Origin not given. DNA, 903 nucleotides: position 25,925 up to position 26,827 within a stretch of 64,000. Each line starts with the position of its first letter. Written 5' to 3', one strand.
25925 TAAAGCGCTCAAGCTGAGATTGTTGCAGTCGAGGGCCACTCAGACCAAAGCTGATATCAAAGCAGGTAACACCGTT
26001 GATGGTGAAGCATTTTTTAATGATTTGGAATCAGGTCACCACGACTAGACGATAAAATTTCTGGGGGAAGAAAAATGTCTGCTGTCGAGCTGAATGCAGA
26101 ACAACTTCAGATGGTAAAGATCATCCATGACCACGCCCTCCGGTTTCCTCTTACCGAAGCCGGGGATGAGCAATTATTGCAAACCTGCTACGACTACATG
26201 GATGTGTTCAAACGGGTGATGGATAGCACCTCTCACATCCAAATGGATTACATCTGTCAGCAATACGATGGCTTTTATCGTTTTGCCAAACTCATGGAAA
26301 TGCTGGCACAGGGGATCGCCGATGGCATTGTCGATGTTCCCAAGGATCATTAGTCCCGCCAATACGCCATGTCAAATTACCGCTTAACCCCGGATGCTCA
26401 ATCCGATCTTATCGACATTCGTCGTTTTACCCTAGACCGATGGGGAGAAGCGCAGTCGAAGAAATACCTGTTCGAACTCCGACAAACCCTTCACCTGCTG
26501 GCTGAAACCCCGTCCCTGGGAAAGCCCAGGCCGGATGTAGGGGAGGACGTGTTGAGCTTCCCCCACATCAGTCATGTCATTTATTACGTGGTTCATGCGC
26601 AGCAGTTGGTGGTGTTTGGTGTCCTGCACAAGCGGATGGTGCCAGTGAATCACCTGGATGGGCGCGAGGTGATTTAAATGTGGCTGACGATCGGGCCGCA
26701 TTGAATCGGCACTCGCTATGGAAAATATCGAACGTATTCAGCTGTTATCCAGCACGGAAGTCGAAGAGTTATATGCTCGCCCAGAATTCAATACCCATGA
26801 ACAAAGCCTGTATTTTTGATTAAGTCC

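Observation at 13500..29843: Complete 16.3-kb Tn3-family metal-resistance transposon with intact IRs and TTATA target duplication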

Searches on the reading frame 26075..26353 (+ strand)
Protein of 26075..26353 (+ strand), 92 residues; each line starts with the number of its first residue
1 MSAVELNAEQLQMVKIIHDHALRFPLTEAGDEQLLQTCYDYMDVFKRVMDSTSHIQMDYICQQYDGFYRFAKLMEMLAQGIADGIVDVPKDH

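Call 7: search_protein_families(library=pfam, proteins=[window:26075-26353:+])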
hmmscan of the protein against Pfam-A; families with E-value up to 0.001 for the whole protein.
window:26075-26353:+ (92 aa): 0 families

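Call 10: search_protein_families(library=ncbifam, proteins=[window:26075-26353:+])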
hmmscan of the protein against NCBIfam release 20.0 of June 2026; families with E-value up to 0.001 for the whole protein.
window:26075-26353:+ (92 aa): 0 families

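Call 51: search_protein_families(library=pfam, proteins=[window:26075-26353:+], max_evalue=5)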
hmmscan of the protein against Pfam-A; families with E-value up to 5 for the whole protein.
window:26075-26353:+ (92 aa): 2 families
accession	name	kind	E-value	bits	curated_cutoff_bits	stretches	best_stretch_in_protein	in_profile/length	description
PF02152.23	FolB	-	0.11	13.5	31.8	1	8-53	17-62/113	Dihydroneopterin aldolase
PF21793.2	DUF6877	-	0.16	11.9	24.4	1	43-64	21-45/53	Family of unknown function (DUF6877)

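Call 52: search_solved_structures(query=window:26075-26353:+, max_evalue=10)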
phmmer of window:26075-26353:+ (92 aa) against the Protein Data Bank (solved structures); distinct sequences matched with E-value up to 10: 2.
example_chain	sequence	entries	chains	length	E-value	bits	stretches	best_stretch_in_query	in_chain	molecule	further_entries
7rmy_A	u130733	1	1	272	1.1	13.5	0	16-50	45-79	De Novo designed tunable homodimer, D_3-337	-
7wu7_5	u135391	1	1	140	1.1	13.5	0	3-40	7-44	Prefoldin subunit 5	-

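Call 85: predict_structure(protein=window:26075-26353:+)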
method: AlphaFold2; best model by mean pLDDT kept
length: 92 residues; sequences in the alignment: 1
mean_pLDDT: 84.1   pTM: 0.73
mean pLDDT of the five models: 84.1, 54.1, 52.4, 50.9, 49.9
residues with pLDDT >= 90: 39; 70-90: 39; 50-70: 13; < 50: 1
segments of 3 or more residues with pLDDT < 50: none
pLDDT, mean of each block of 10 residues (from residue 1): 79 93 72 82 92 92 91 86 76 54
secondary structure, 60 per line:
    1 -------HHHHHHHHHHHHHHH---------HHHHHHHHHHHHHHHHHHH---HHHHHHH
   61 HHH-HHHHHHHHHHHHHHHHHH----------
elements in order: H8-22 H32-50 H54-63 H65-82

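Call 87: fold_search(model_id=the predicted structure, library=pdb)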
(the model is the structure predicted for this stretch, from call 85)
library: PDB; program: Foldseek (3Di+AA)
matches with E <= 10: 50; with E <= 0.001: 0
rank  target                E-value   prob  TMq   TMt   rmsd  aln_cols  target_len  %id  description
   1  1ugo_MODEL_1_A        4.9e-01  0.18  0.31  0.30   7.9       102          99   15  Solution structure of the first Murine BAG domain of Bcl2-associated athanogene 5 (released 2004-08-03)
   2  1nwm                  1.3e+00  0.11  0.24  0.21   7.1        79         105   18  GAT domain of human GGA1 (released 2003-03-25)
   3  5nwt_C                1.3e+00  0.07  0.24  0.03  21.2        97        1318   16  Crystal Structure of Escherichia coli RNA polymerase - Sigma54 Holoenzyme complex (released 2017-09-13)
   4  3a7m_B                1.6e+00  0.12  0.30  0.26   6.7        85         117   18  Structure of FliT, the flagellar type III chaperone for FliD (released 2010-04-28)
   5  1uk5_MODEL_1_A        2.1e+00  0.13  0.37  0.33   6.3        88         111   12  Solution structure of the Murine BAG domain of Bcl2-associated athanogene 3 (released 2004-02-19)
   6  1ez3_B                2.7e+00  0.08  0.28  0.23  12.4        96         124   18  CRYSTAL STRUCTURE OF THE NEURONAL T-SNARE SYNTAXIN-1A (released 2000-06-07)
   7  3oll_B                3.2e+00  0.08  0.35  0.17  14.7        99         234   14  Crystal structure of phosphorylated estrogen receptor beta ligand binding domain (released 2010-11-17)
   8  3pja_K                3.6e+00  0.04  0.21  0.12   9.8        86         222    7  Crystal structure of human C3PO complex (released 2011-05-11)
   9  7yse_A                4.1e+00  0.06  0.27  0.12   7.8        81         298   12  Crystal structure of E. coli heterotetrameric GlyRS in complex with tRNA (released 2023-02-01)
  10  5gna_A                4.3e+00  0.06  0.28  0.28   8.4        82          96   13  Crystal Structure of flagellin assembly related protein (released 2017-08-02)
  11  3a7m_A                4.6e+00  0.08  0.35  0.30   6.1        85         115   15  Structure of FliT, the flagellar type III chaperone for FliD (released 2010-04-28)
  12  7eiv_A                4.6e+00  0.05  0.27  0.13   7.7        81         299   14  heterotetrameric glycyl-tRNA synthetase from Escherichia coli (released 2021-08-11)
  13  5iit_D                4.9e+00  0.03  0.22  0.07  13.9        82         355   11  Structure of SPX domain of the yeast inorganic polyphophate polymerase Vtc4 crystallized by carrier-driven crystalliza (released 2016-04-27)
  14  7e8k_B                4.9e+00  0.03  0.21  0.12  15.9       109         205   16  Crystal structure of Proteinaceous RNase P (PRORP) from Planctomycetes bacterium GWF2_40_8 (released 2022-03-02)
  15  6xz3                  5.2e+00  0.06  0.30  0.25  11.5       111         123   10  Crystal structure of TLNRD1 4-helix bundle (released 2020-05-27)
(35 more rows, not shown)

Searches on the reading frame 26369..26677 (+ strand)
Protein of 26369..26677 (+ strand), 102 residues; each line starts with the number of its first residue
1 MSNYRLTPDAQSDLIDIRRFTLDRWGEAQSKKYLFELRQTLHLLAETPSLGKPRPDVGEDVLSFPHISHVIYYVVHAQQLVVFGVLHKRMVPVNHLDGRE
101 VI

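Call 7: search_protein_families(library=pfam, proteins=[window:26369-26677:+])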
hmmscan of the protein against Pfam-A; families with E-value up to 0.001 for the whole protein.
window:26369-26677:+ (102 aa): 1 family
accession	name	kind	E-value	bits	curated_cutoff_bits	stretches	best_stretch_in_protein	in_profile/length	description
PF05016.21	ParE_toxin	-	1.1e-17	64.8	23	1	4-91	1-88/89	ParE toxin of type II toxin-antitoxin system, parDE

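Call 23: find_encoding_contigs(protein=window:26369-26677:+, flank=10000, max_places=10)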
Protein window:26369-26677:+ (102 aa): 23 contigs read that carry it; 10 places shown.
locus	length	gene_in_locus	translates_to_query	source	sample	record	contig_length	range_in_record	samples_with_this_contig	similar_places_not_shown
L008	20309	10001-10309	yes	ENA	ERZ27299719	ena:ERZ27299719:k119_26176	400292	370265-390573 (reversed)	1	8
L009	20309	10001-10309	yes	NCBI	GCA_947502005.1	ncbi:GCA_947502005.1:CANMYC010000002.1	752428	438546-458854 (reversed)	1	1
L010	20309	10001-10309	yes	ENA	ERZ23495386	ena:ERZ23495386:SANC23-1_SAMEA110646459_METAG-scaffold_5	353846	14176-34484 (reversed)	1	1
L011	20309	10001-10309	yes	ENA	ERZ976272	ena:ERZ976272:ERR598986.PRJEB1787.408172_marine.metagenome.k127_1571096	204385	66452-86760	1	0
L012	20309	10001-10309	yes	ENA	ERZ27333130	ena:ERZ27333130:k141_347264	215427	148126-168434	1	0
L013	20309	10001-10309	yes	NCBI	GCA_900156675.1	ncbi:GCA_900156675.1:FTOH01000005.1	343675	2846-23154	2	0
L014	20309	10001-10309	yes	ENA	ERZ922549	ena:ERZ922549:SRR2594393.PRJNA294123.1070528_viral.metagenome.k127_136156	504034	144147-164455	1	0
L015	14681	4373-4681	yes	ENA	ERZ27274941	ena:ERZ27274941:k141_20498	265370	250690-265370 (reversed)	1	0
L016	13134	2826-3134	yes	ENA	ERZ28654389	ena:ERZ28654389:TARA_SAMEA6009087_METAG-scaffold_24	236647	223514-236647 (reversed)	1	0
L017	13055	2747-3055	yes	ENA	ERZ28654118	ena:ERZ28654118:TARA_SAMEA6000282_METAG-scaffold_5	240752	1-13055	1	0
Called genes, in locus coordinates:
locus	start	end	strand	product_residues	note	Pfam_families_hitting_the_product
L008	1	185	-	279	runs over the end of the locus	PF13276:HTH_21 (weak), PF00665:rve, PF13683:rve_3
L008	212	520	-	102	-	PF01527:HTH_Tnp_1, PF13518:HTH_28 (weak)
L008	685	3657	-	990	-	PF13700:DUF4158, PF01526:DDE_Tnp_Tn3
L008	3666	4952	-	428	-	PF00589:Phage_integrase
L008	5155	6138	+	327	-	-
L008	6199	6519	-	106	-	PF21716:dnstrm_HI1420, PF01381:HTH_3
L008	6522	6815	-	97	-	-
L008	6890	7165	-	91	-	PF13744:HTH_37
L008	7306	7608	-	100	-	PF01797:Y1_Tnp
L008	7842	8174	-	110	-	PF20432:Xre-like-HTH (weak), PF09722:Xre_MbcA_ParS_C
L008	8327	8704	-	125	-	-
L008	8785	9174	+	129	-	PF00376:MerR, PF13411:MerR_1, PF09278:MerR-DNA-bind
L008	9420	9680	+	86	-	PF02604:PhdYeFM_antitox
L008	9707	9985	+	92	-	-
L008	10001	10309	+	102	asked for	PF05016:ParE_toxin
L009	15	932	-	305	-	PF01545:Cation_efflux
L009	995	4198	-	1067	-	PF00873:ACR_tran, PF03176:MMPL (weak)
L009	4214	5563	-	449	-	PF25973:BSH_CzcB, PF25954:Beta-barrel_RND_2, PF25975:CzcB_C (weak)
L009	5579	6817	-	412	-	PF02321:OEP (weak)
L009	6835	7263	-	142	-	-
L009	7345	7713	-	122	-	-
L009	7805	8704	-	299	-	PF01545:Cation_efflux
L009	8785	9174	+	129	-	PF00376:MerR, PF13411:MerR_1, PF09278:MerR-DNA-bind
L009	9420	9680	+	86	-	PF02604:PhdYeFM_antitox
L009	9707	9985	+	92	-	-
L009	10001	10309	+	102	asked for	PF05016:ParE_toxin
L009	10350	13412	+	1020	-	PF13700:DUF4158, PF01526:DDE_Tnp_Tn3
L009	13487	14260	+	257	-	PF00589:Phage_integrase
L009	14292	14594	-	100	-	-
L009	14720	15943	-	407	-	PF27187:APC_Aq_097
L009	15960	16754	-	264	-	PF22113:Mtrc-MtrF_II-IV_dom (faint), PF14522:Cytochrome_C7 (faint), PF14537:Cytochrom_c3_2 (faint)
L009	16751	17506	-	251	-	-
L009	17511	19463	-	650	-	PF08030:NAD_binding_6 (faint), PF00970:FAD_binding_6, PF00175:NAD_binding_1, PF00111:Fer2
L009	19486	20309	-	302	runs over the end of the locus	-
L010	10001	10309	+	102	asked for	PF05016:ParE_toxin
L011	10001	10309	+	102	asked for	PF05016:ParE_toxin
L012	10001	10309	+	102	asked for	PF05016:ParE_toxin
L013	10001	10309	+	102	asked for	PF05016:ParE_toxin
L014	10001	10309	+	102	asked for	PF05016:ParE_toxin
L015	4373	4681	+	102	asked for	PF05016:ParE_toxin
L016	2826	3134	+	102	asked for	PF05016:ParE_toxin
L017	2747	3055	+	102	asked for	PF05016:ParE_toxin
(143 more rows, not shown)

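Call 58: search_dna_similar(query=L009:10350-13412:+, collection=plasmids, mode=protein, max_rows=30)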
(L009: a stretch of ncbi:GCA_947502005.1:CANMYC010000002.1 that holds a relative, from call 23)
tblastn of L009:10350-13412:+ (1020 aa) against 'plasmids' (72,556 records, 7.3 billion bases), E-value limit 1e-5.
The search stops at 5000 records and this limit was reached: more records match than are counted here, and every count below describes the 5000 best-scoring records only.
Records with a match: at least 5000; places in all: 11793; records where one place covers at least 80% of the query: 3253.
Best place of each record, by identity: 80-90% 3; 60-80% 15; <60% 4982.
By first word of the organism name: Klebsiella 2127; Escherichia 824; Enterobacter 357; Pseudomonas 255; Citrobacter 217; Enterococcus 215; Xanthomonas 185; Vibrio 106; Bacillus 86; Aeromonas 84; and 92 more.
By predicted mobility (MOB-suite, as given by PLSDB): conjugative 3187; mobilizable 917; non-mobilizable 896.
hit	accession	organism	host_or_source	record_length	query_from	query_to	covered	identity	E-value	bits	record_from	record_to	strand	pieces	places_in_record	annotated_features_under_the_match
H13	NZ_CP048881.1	Spartinivicinus ruber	-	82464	1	1015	100%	80.3%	0e+0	1701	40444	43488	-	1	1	Tn3 family transposase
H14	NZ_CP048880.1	Spartinivicinus ruber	pure culture,coastal sediment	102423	1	1015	100%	80.0%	0e+0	1700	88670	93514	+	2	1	DUF4158 domain-containing protein | Tn3 family transposase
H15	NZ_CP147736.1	Xenorhabdus sp. TH1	Steinernema sp. a AB-2023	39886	1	1016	100%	66.9%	0e+0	1978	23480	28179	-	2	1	Tn3 family transposase | transposase | hypothetical protein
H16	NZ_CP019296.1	Vibrio campbellii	cage-cultured red drum,skin ulcer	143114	1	1020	100%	61.4%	0e+0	1339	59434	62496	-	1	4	Tn3 family transposase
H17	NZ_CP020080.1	Vibrio campbellii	Penaeus vannamei,bacteria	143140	1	1020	100%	61.4%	0e+0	1339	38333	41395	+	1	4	Tn3 family transposase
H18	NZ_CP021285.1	Legionella pneumophila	Homo sapiens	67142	1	1014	99%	61.0%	0e+0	1261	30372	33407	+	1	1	Tn3 family transposase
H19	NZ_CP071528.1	Legionella lytica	Acanthamoeba castellanii,bacterial ...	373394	1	1014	99%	60.9%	0e+0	1260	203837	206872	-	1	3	Tn3 family transposase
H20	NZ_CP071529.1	Legionella lytica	Acanthamoeba castellanii,bacterial ...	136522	1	1014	99%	60.9%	0e+0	1260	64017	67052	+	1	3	Tn3 family transposase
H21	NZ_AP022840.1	Legionella antarctica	-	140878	1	1014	99%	60.8%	0e+0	1253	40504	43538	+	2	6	Tn3 family transposase | DUF4158 domain-containing protein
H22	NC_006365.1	Legionella pneumophila str. Paris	-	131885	1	1014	99%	60.4%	0e+0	1243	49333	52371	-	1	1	Tn3 family transposase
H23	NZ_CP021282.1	Legionella pneumophila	Homo sapiens,human lung tissue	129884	1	1014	99%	60.4%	0e+0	1243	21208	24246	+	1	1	Tn3 family transposase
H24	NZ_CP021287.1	Legionella pneumophila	Homo sapiens,human lung tissue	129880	1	1014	99%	60.4%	0e+0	1243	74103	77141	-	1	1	Tn3 family transposase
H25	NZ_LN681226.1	Legionella hackeliae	-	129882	1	1014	99%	60.4%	0e+0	1243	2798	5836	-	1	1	Tn3 family transposase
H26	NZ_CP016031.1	Legionella pneumophila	Isolate,clinical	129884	1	1014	99%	60.4%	0e+0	1243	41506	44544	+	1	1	Tn3 family transposase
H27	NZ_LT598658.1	Legionella pneumophila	Homo sapiens,clinical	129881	1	1014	99%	60.4%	0e+0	1243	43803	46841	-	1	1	Tn3 family transposase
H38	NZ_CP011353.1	Bacillus thuringiensis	tobacco,single cell,roots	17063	5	1017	99%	30.7%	1e-145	488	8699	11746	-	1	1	Tn3 family transposase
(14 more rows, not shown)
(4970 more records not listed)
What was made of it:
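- Closest known: Tn3000-subgroup elements with Phd/YefM-ParE upstream of tnpA. Different: Identity is below 30%, so this is a separate deep lineage, together with elements from Spartinivicinus, Xenorhabdus, Vibrio and Legionella plasmids (call 58).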

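Call 59: get_annotated_region(hit=H38, flank=2000)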
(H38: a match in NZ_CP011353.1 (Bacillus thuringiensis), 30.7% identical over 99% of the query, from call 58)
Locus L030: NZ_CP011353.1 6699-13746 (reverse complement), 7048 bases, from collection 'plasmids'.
description: Bacillus thuringiensis strain YC-10 plasmid pYC5, complete sequence
organism: Bacillus thuringiensis (NCBI taxid 1428)
taxonomy: Bacteria; Bacillota; Bacilli; Bacillales; Bacillaceae; Bacillus; Bacillus thuringiensis
host: -; source: tobacco,single cell,roots; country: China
typing (MOB-suite, as given by PLSDB): non-mobilizable; replicon rep_cluster_1721,rep_cluster_1767; mating-pair formation MPF_F
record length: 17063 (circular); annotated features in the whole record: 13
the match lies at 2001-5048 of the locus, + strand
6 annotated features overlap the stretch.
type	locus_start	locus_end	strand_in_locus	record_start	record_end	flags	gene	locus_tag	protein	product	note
CDS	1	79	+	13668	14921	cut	istA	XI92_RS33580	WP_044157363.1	IS21-like element IS232 family transposase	GO:0006313 - DNA transposition [Evidence IEA]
CDS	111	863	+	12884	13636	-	istB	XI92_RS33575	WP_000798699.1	IS21-like element IS232 family helper ATPase IstB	-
CDS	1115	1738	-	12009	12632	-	-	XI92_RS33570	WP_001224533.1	recombinase family protein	GO:0006310 - DNA recombination [Evidence IEA]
CDS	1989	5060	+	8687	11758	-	-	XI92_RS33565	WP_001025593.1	Tn3 family transposase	-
CDS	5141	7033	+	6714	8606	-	-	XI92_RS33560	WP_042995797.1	type IV secretion system DNA-binding domain-containing protein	-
CDS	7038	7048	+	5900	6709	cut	-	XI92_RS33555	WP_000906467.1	zinc metalloprotease HtpX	-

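Call 60: get_annotated_region(hit=H13, flank=14000)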
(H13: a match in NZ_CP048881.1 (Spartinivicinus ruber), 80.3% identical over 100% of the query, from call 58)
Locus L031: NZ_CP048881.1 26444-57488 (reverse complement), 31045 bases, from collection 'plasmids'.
description: Spartinivicinus ruber strain S2-4-1H plasmid pC, complete sequence
organism: Spartinivicinus ruber (NCBI taxid 2683272)
taxonomy: Bacteria; Pseudomonadota; Gammaproteobacteria; Oceanospirillales; Zooshikellaceae; Spartinivicinus; Spartinivicinus ruber
host: -; source: -; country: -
typing (MOB-suite, as given by PLSDB): non-mobilizable
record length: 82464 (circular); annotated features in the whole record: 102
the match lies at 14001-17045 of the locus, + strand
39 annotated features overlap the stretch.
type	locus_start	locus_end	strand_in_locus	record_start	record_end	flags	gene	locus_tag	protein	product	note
CDS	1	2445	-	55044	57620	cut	-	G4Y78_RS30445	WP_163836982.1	phage tail tape measure protein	GO:0016032 - viral process [Evidence IEA]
CDS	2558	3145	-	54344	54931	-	-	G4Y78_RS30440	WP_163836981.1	hypothetical protein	-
CDS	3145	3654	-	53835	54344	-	-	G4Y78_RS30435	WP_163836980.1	phage major tail tube protein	-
CDS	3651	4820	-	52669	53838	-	-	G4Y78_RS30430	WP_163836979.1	phage tail protein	-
CDS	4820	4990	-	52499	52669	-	-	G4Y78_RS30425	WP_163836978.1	hypothetical protein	-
CDS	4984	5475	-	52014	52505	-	-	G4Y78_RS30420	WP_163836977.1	hypothetical protein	-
CDS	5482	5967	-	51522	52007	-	-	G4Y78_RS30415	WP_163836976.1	hypothetical protein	-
CDS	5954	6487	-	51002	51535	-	-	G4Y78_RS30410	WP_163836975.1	hypothetical protein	-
CDS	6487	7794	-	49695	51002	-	-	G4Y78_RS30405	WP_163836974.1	phage tail protein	-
CDS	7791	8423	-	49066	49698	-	-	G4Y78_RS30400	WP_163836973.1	phage tail protein I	GO:0016032 - viral process [Evidence IEA]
CDS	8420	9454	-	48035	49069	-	-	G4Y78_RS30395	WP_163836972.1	baseplate J/gp47 family protein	-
CDS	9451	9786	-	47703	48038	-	-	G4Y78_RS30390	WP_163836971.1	phage baseplate protein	-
CDS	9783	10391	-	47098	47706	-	-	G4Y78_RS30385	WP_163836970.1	phage baseplate assembly protein V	GO:0019068 - virion assembly [Evidence IEA]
CDS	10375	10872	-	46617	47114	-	-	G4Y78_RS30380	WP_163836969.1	hypothetical protein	-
CDS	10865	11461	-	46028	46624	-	-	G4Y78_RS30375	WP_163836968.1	phage tail protein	-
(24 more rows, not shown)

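Call 75: search_protein_families(library=ncbifam, proteins=[window:26369-26677:+], max_evalue=0.00001)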
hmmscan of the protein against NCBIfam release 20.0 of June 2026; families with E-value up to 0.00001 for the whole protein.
window:26369-26677:+ (102 aa): 0 families

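Call 92: search_dna_similar(query=L009:10350-13412:+, collection=plasmids, mode=protein, max_rows=60, rows=spread)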
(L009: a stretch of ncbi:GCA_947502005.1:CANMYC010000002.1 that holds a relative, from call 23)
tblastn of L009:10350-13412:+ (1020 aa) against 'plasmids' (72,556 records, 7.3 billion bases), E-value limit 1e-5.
The search stops at 5000 records and this limit was reached: more records match than are counted here, and every count below describes the 5000 best-scoring records only.
Records with a match: at least 5000; places in all: 11793; records where one place covers at least 80% of the query: 3253.
Best place of each record, by identity: 80-90% 3; 60-80% 15; <60% 4982.
By first word of the organism name: Klebsiella 2127; Escherichia 824; Enterobacter 357; Pseudomonas 255; Citrobacter 217; Enterococcus 215; Xanthomonas 185; Vibrio 106; Bacillus 86; Aeromonas 84; and 92 more.
By predicted mobility (MOB-suite, as given by PLSDB): conjugative 3187; mobilizable 917; non-mobilizable 896.
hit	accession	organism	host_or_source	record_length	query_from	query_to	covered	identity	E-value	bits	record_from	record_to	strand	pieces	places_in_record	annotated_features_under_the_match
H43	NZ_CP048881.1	Spartinivicinus ruber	-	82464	1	1015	100%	80.3%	0e+0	1701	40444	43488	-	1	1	Tn3 family transposase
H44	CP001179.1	Bacillus cereus AH187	-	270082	5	1004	98%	30.5%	5e-149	499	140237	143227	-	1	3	transposase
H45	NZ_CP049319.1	Caballeronia sp. SBC2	whole organism,soil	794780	6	1006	98%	29.3%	9e-137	463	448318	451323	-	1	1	Tn3 family transposase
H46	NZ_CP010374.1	Enterobacter hormaechei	Homo sapiens,bronchoalveolar ...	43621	7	1005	98%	29.1%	3e-134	455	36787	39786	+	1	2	tnpA: Tn3-like element Tn4401 family transposase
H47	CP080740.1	Klebsiella pneumoniae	Homo sapiens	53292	7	1005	98%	29.1%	3e-134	455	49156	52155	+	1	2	none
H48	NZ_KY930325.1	Klebsiella pneumoniae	-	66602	7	1005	98%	29.1%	3e-134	455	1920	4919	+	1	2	tnpA: Tn3-like element Tn4401 family transposase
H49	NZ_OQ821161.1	Klebsiella quasipneumoniae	-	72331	7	1005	98%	29.1%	3e-134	455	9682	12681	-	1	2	tnpA: Tn3-like element Tn4401 family transposase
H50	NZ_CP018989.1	Escherichia coli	Homo sapiens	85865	7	1005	98%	29.1%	3e-134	455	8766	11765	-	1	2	tnpA: Tn3-like element Tn4401 family transposase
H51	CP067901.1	Klebsiella pneumoniae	Homo sapiens,urine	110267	7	1005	98%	29.1%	3e-134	455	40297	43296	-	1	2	tnpA: Tn3-like element Tn4401 family transposase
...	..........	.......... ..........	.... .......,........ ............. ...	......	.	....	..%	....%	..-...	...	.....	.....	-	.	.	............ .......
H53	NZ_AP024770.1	Klebsiella pneumoniae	Homo sapiens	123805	7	1005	98%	29.1%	3e-134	455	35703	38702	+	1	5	tnpA: Tn3-like element Tn4401 family transposase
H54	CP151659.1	Klebsiella aerogenes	Homo sapiens,urine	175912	7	1005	98%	29.1%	3e-134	455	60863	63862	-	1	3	tnpA: Tn3-like element Tn4401 family transposase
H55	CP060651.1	Citrobacter freundii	Homo sapiens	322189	7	1005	98%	29.1%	3e-134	455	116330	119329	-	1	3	tnpA: IS3-like element Tn4401 family transposase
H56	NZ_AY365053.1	Cupriavidus pinatubonensis JMP134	-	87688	7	1005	98%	28.5%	5e-127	434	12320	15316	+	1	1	Tn3 family transposase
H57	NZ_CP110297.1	Xanthomonas citri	Phaseolus vulgaris,cell culture,leaf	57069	5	1005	98%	28.2%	9e-134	454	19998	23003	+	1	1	Tn3 family transposase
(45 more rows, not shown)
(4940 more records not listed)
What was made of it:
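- Closest known: Tn3000-subgroup elements with Phd/YefM-ParE upstream of tnpA. Same: Tn3000-subgroup TnpAs are the best-scoring named relatives: Tn4401 at 29.1% full length (455 bits), Tn5504 at 28.5%, ISPsy30 at 27.6% and IS3000 at 26.6% (call 92).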
